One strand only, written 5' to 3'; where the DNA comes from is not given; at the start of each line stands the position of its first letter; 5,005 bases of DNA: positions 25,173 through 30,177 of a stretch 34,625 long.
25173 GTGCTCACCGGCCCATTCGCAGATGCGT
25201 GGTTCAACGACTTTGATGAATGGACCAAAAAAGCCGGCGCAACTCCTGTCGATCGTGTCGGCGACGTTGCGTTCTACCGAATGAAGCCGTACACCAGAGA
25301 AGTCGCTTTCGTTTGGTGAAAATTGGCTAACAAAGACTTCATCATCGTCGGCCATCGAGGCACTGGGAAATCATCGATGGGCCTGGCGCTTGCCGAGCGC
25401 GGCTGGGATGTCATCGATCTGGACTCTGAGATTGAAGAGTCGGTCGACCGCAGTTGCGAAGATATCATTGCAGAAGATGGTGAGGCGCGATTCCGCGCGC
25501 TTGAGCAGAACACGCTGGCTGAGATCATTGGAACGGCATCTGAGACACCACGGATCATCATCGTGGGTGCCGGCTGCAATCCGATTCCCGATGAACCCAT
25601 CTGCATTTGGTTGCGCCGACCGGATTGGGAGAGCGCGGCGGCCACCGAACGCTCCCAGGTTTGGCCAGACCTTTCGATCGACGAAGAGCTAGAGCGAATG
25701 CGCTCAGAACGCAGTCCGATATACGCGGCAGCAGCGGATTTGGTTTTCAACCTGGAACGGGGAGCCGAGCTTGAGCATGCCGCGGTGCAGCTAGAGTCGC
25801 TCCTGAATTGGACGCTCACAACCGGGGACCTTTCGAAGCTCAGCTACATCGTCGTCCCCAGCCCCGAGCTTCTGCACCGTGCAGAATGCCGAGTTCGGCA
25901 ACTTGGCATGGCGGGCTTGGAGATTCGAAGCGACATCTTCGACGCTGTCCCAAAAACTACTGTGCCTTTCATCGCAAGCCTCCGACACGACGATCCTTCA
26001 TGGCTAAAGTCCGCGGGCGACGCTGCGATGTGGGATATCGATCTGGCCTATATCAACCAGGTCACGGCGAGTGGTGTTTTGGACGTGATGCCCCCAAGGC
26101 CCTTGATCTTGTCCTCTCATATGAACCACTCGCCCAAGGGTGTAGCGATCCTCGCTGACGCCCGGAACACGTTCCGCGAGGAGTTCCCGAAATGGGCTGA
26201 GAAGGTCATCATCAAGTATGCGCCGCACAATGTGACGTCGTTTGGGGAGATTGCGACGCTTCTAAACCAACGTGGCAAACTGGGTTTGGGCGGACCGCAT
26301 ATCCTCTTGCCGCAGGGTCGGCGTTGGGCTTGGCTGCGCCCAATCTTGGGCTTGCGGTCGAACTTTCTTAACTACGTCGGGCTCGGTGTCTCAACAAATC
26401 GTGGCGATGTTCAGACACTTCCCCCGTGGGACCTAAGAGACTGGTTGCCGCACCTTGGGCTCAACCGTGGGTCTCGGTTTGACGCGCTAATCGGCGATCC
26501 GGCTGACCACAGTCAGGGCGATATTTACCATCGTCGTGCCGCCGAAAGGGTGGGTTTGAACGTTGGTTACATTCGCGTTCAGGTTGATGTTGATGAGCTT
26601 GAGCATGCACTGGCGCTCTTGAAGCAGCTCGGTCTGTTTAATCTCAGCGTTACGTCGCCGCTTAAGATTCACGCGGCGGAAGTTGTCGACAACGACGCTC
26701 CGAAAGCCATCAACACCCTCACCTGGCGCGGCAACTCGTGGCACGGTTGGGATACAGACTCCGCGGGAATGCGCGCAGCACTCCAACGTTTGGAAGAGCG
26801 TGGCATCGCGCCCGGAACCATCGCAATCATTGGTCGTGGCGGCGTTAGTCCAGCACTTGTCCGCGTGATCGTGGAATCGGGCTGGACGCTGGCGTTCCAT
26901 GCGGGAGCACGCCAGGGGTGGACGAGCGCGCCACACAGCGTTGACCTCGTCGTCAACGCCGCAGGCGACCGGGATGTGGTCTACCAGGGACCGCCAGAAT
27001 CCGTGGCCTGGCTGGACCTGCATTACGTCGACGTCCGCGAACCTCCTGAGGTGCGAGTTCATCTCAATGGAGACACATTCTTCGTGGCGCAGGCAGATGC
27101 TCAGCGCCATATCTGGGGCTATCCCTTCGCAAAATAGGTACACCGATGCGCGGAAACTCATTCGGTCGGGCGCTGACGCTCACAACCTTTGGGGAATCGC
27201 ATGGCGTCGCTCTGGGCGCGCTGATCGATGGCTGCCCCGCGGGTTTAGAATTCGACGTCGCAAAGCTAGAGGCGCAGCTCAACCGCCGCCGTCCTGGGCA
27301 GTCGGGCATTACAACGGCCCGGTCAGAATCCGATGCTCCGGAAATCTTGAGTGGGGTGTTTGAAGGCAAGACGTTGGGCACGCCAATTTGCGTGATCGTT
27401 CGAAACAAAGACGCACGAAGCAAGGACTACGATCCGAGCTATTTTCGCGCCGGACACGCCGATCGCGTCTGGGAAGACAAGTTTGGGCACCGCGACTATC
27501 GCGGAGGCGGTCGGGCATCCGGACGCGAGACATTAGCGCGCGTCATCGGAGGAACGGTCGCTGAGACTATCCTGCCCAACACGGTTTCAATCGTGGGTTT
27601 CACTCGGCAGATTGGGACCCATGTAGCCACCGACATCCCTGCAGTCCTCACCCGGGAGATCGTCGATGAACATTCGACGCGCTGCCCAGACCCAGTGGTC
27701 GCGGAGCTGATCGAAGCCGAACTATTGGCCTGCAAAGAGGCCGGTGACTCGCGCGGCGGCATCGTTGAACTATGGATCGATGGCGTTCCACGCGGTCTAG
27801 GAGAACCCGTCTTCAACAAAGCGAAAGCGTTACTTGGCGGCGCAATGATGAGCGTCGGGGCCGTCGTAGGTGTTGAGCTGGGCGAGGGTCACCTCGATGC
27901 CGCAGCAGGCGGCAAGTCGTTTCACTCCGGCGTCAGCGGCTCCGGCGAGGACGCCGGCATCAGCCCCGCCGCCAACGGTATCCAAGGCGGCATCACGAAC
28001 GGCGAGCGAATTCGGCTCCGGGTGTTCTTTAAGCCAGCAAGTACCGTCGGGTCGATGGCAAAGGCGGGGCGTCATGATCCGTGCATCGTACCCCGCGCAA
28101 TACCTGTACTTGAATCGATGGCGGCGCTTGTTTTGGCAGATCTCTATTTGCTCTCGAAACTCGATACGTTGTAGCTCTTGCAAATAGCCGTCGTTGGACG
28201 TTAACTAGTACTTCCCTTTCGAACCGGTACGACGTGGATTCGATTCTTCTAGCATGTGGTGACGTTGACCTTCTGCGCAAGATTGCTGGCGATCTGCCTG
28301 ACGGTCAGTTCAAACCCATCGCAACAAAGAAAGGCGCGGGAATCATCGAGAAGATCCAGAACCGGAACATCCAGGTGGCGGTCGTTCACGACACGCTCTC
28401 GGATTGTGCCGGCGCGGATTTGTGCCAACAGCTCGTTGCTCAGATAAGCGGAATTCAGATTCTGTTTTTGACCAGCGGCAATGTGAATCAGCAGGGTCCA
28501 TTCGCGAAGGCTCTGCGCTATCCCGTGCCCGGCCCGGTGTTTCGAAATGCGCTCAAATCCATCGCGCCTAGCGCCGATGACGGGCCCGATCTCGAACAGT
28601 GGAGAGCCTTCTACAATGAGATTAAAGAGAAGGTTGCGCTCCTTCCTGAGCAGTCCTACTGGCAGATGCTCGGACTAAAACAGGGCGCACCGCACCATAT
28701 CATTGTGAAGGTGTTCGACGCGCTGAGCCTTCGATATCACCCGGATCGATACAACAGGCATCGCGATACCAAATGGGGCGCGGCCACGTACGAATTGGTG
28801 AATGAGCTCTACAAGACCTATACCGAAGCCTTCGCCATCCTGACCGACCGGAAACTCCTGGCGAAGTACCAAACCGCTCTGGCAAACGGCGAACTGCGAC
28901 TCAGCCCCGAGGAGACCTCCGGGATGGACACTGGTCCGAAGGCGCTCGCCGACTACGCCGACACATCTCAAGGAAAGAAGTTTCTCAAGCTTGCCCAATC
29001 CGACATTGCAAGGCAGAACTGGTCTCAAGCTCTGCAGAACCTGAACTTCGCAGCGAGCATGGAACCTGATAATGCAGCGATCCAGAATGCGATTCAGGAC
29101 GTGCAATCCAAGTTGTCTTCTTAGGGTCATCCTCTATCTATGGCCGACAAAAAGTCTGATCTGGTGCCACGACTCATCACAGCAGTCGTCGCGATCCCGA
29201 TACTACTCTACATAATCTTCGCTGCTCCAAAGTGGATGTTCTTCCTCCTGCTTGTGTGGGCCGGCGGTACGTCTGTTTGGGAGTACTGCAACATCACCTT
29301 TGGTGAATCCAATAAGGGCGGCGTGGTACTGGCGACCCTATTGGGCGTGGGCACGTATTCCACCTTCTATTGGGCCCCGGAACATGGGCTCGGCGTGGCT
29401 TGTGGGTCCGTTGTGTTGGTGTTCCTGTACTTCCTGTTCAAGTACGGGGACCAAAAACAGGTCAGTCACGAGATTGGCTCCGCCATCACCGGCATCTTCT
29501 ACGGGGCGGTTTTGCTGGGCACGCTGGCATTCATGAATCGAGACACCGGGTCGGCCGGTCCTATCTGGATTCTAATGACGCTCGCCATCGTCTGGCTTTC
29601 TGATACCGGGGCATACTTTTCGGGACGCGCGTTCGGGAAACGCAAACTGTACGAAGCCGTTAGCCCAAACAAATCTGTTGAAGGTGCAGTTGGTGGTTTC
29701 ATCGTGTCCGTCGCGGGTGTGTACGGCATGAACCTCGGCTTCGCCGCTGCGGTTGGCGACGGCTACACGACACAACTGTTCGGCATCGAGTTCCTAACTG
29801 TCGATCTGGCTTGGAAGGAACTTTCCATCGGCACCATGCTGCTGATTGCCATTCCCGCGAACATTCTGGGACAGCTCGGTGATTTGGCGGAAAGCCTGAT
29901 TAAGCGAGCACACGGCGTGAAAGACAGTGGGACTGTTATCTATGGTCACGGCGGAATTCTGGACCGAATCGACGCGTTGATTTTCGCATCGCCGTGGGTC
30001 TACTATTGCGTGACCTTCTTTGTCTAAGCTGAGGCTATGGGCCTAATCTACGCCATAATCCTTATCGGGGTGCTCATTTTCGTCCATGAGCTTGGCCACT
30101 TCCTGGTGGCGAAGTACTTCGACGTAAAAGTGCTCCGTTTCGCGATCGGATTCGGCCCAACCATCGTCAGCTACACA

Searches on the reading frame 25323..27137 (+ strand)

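Call 95: search_protein_families(library=pfam, proteins=[window:25323-27137:+], max_evalue=0.0001)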
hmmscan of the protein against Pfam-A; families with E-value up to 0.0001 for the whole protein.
window:25323-27137:+ (604 aa): 2 families
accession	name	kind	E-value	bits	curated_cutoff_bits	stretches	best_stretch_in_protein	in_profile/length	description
PF01202.28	SKI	-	1.3e-15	58.3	22.1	1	12-148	1-146/159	Shikimate kinase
PF08501.16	Shikimate_dh_N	-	9.2e-10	39.1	27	1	389-462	1-74/83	Shikimate dehydrogenase substrate binding domain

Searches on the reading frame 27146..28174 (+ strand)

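Call 95: search_protein_families(library=pfam, proteins=[window:27146-28174:+], max_evalue=0.0001)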
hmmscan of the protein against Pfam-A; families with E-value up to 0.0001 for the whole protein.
window:27146-28174:+ (342 aa): 1 family
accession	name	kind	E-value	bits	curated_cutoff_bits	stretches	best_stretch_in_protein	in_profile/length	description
PF01264.26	Chorismate_synt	-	2.8e-101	339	27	1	10-335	1-327/327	Chorismate synthase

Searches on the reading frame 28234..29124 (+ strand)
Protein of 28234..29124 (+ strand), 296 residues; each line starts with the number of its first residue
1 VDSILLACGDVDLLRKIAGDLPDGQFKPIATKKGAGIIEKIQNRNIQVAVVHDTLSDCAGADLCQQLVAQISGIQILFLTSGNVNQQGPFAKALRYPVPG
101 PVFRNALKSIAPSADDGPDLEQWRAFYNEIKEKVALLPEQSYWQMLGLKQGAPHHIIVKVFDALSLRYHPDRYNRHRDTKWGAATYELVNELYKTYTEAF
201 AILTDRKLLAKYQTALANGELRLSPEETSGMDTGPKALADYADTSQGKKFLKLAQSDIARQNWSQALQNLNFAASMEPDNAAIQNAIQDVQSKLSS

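Call 95: search_protein_families(library=pfam, proteins=[window:28234-29124:+], max_evalue=0.0001)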
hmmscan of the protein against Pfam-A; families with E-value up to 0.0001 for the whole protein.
window:28234-29124:+ (296 aa): 1 family
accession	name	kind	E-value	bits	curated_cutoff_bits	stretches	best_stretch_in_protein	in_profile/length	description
PF00226.36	DnaJ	-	9.6e-06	26.1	27.8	1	142-195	2-52/63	DnaJ domain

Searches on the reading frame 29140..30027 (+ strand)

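Call 95: search_protein_families(library=pfam, proteins=[window:29140-30027:+], max_evalue=0.0001)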
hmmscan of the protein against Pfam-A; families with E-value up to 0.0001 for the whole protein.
window:29140-30027:+ (295 aa): 1 family
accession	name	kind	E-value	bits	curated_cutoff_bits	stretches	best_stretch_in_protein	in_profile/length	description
PF01148.25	CTP_transf_1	-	1.7e-54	185.9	24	1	11-294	3-264/264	Cytidylyltransferase family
